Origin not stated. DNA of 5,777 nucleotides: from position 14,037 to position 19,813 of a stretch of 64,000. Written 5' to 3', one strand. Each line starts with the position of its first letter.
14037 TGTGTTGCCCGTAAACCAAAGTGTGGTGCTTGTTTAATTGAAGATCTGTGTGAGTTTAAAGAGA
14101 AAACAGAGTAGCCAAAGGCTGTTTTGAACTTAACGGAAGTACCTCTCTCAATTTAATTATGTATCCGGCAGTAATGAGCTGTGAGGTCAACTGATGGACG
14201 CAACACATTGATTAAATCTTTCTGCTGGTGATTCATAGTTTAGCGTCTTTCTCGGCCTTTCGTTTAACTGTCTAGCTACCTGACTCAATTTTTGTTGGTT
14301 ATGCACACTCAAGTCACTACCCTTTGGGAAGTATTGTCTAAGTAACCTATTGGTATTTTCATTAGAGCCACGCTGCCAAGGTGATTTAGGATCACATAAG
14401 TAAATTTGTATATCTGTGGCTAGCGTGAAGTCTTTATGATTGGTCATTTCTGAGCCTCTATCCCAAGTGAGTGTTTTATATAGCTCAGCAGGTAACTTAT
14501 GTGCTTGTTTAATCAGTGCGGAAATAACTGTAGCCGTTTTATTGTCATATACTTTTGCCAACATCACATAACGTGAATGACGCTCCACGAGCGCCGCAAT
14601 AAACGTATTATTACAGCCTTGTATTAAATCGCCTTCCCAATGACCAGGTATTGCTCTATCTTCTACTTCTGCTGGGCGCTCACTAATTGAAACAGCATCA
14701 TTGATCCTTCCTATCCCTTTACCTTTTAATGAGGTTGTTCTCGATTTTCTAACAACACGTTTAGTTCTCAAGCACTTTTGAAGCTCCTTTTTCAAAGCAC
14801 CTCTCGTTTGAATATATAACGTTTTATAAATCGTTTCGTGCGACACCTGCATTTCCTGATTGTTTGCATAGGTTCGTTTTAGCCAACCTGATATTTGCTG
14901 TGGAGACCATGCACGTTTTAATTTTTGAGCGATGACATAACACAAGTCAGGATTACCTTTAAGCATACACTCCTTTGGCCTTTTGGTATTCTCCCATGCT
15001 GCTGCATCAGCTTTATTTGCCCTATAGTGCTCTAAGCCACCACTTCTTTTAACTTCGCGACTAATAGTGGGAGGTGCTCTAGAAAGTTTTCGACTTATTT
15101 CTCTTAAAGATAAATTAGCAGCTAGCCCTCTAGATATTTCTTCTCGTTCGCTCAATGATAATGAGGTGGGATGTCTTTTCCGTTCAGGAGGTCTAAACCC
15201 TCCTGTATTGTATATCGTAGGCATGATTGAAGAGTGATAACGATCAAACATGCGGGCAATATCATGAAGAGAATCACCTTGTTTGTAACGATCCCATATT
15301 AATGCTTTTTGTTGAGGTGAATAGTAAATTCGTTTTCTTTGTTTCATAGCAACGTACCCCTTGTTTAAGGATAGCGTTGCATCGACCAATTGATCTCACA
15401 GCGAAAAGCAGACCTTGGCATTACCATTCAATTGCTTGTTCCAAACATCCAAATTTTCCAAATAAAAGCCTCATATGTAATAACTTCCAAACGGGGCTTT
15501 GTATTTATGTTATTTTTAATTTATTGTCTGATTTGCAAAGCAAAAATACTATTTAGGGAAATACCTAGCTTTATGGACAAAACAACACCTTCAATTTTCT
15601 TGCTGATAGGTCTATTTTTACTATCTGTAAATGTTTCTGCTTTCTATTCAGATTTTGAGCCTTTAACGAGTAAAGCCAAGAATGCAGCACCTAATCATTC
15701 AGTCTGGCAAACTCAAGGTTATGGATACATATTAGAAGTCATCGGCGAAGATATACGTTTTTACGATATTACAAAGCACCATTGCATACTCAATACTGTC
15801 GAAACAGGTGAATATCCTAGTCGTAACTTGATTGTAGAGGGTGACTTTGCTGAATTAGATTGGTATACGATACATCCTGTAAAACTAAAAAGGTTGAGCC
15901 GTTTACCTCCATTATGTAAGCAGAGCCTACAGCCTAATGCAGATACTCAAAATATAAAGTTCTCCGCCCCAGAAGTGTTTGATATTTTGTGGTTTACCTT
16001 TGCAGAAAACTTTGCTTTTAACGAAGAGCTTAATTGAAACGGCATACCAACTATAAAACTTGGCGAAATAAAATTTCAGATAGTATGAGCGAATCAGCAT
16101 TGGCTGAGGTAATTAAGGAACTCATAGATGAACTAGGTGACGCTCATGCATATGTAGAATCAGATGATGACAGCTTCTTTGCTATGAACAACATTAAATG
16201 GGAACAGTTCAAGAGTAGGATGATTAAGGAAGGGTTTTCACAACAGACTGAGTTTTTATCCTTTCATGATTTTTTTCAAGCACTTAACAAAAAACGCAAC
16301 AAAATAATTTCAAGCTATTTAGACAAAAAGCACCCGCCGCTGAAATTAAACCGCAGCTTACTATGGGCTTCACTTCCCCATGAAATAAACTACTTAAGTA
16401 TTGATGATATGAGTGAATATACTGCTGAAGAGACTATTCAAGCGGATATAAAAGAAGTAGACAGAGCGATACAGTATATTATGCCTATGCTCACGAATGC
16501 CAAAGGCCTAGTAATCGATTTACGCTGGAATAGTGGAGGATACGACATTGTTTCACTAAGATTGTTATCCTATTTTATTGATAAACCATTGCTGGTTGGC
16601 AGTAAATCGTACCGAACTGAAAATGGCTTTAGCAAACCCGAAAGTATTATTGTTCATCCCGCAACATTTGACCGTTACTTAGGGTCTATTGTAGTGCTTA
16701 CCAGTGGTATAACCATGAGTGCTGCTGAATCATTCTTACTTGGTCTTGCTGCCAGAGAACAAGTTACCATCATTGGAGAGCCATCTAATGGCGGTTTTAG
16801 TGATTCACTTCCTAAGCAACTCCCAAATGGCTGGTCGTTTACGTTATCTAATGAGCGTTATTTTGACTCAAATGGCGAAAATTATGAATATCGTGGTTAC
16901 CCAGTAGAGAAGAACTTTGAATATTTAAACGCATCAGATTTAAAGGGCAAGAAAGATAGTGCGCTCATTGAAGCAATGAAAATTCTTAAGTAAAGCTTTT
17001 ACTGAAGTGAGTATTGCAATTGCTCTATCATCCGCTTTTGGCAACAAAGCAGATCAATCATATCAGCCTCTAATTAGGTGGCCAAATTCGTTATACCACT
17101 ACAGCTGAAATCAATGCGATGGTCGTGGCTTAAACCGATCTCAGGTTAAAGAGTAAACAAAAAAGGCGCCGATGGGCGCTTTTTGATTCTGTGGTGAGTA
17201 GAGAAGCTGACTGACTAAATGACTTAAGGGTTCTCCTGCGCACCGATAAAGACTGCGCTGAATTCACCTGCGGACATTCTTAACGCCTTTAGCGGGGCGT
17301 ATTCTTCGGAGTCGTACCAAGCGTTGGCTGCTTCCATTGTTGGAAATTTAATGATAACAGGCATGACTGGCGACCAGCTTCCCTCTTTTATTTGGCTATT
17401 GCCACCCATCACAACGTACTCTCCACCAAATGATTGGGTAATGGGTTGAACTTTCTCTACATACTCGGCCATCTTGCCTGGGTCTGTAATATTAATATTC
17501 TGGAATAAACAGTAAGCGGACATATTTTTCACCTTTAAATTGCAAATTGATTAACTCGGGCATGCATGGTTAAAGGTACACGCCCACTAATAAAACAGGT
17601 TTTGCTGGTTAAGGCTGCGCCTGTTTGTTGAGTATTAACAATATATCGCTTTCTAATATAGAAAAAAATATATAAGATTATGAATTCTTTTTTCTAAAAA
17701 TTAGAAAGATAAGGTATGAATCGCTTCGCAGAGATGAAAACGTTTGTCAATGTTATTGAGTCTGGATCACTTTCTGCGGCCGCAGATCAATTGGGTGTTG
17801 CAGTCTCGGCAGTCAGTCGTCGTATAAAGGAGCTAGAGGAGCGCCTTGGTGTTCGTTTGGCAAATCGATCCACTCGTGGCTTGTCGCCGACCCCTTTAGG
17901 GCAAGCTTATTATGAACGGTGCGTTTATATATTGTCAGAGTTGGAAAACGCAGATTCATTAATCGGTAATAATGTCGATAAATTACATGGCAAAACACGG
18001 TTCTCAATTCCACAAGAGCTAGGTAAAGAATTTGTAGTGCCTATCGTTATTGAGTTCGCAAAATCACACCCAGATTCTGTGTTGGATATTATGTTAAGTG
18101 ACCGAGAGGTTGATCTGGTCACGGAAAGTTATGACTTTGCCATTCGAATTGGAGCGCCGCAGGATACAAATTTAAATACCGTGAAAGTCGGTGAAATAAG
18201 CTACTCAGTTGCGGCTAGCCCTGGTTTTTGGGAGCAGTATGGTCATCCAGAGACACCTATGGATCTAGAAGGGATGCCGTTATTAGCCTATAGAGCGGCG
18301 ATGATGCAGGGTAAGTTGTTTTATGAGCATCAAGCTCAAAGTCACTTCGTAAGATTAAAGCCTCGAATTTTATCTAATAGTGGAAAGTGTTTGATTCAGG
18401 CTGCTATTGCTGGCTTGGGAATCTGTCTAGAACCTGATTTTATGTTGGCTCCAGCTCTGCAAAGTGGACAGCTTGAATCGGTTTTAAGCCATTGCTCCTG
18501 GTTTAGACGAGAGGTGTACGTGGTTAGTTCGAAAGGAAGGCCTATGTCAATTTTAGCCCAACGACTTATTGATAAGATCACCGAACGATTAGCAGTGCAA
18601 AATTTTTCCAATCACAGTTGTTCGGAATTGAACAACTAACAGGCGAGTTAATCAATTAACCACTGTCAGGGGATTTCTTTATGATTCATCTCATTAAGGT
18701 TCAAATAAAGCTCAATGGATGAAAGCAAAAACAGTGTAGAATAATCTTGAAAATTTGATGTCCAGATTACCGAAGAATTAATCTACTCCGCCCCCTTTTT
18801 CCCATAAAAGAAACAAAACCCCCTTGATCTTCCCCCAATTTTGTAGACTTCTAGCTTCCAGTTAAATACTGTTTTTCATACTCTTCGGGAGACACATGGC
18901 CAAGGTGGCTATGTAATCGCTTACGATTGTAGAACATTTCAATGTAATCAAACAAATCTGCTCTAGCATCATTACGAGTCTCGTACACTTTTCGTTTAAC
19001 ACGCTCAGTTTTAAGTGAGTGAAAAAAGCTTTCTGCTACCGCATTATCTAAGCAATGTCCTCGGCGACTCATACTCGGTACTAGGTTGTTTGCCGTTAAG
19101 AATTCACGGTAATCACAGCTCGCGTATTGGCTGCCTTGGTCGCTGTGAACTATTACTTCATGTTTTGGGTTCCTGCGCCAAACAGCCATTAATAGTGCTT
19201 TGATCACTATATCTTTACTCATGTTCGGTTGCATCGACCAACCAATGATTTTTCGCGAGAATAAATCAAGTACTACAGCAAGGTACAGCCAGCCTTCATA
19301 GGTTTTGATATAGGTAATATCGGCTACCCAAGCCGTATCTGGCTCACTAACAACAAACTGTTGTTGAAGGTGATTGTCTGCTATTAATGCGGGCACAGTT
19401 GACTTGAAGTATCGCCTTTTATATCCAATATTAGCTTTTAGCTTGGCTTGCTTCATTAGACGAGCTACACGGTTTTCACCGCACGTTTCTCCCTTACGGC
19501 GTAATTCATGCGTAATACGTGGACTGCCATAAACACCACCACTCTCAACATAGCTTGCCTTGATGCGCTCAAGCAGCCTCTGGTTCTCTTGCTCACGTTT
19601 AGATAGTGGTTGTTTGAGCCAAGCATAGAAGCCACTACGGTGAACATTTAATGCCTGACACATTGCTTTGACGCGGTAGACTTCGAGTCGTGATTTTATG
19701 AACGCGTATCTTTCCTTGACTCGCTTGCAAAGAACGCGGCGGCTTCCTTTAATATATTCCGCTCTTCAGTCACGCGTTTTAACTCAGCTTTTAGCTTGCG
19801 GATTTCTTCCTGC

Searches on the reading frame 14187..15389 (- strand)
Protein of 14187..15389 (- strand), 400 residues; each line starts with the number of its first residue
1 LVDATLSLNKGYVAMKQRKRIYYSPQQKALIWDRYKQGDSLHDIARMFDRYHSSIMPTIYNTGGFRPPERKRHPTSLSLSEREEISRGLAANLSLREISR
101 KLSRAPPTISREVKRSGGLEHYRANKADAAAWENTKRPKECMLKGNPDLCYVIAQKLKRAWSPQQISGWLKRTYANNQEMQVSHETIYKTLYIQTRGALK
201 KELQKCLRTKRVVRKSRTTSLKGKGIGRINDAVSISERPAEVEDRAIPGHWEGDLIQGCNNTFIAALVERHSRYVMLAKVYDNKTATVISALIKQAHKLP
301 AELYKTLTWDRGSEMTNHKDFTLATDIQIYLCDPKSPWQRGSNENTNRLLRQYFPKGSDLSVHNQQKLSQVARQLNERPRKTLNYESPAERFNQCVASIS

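Call 27: search_protein_families(library=pfam, proteins=[window:14187-15389:-], max_evalue=0.001)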
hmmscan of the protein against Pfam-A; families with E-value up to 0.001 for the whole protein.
window:14187-15389:- (400 aa): 4 families
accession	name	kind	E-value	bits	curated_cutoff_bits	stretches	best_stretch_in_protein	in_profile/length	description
PF13936.12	HTH_38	-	4.3e-21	74.8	27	1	76-115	4-43/44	Helix-turn-helix domain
PF00665.32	rve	-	3.2e-11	43.8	32.6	1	248-337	5-102/102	Integrase core domain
PF13384.12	HTH_23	-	2.1e-07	31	24.6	0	78-120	3-47/50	Homeodomain-like domain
PF13565.12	HTH_32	-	2.2e-05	25.4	33.7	1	108-191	1-73/73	Homeodomain-like domain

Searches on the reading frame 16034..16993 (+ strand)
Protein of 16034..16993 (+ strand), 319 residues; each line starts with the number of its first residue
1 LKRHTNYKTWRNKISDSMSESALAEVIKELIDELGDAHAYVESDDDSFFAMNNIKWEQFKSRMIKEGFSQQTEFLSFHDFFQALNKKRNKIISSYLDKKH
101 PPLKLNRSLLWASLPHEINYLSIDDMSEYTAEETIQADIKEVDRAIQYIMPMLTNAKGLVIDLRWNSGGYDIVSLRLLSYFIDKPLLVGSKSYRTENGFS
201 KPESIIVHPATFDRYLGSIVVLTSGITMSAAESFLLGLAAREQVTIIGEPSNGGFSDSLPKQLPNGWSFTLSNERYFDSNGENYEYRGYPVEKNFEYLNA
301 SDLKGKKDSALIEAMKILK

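Call 27: search_protein_families(library=pfam, proteins=[window:16034-16993:+], max_evalue=0.001)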
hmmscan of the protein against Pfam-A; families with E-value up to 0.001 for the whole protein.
window:16034-16993:+ (319 aa): 1 family
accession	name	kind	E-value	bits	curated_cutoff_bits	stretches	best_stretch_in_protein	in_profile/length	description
PF03572.23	Peptidase_S41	-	4.6e-22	78.8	24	1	118-287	2-157/165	Peptidase family S41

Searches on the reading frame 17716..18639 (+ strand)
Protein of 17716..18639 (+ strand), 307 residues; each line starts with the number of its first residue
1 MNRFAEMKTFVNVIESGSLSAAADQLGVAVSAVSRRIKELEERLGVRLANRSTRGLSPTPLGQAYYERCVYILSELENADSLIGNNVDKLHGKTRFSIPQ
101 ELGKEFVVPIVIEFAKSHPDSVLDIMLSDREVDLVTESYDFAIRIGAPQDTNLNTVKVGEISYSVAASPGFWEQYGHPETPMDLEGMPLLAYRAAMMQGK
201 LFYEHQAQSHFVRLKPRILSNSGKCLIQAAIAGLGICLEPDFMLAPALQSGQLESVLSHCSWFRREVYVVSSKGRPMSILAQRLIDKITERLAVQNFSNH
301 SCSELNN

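Call 27: search_protein_families(library=pfam, proteins=[window:17716-18639:+], max_evalue=0.001)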
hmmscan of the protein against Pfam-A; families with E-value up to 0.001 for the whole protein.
window:17716-18639:+ (307 aa): 3 families
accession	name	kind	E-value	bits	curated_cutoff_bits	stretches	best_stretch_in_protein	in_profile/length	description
PF03466.25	LysR_substrate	-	6.6e-29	101.2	28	1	90-292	4-208/209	LysR substrate binding domain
PF00126.33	HTH_1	-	3e-21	75.6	26.6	1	6-63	3-60/60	Bacterial regulatory helix-turn-helix protein, lysR family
PF13556.12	HTH_30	-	0.00011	22.4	27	1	15-54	11-50/59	PucR C-terminal helix-turn-helix domain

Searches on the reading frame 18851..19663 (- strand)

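Call 27: search_protein_families(library=pfam, proteins=[window:18851-19663:-], max_evalue=0.001)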
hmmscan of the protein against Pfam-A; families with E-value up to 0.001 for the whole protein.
window:18851-19663:- (270 aa): 4 families
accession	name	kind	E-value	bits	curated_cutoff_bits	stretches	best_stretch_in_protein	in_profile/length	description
PF00665.32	rve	-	4.9e-29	101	32.6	1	107-204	3-102/102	Integrase core domain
PF13276.12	HTH_21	-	3.8e-18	65.9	28.1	1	26-82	2-59/60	HTH-like domain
PF13333.12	rve_2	-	2e-16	60.3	22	1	211-267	1-56/56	Integrase core domain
PF13683.12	rve_3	-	1.8e-10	40.9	26.5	1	196-259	5-67/67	Integrase core domain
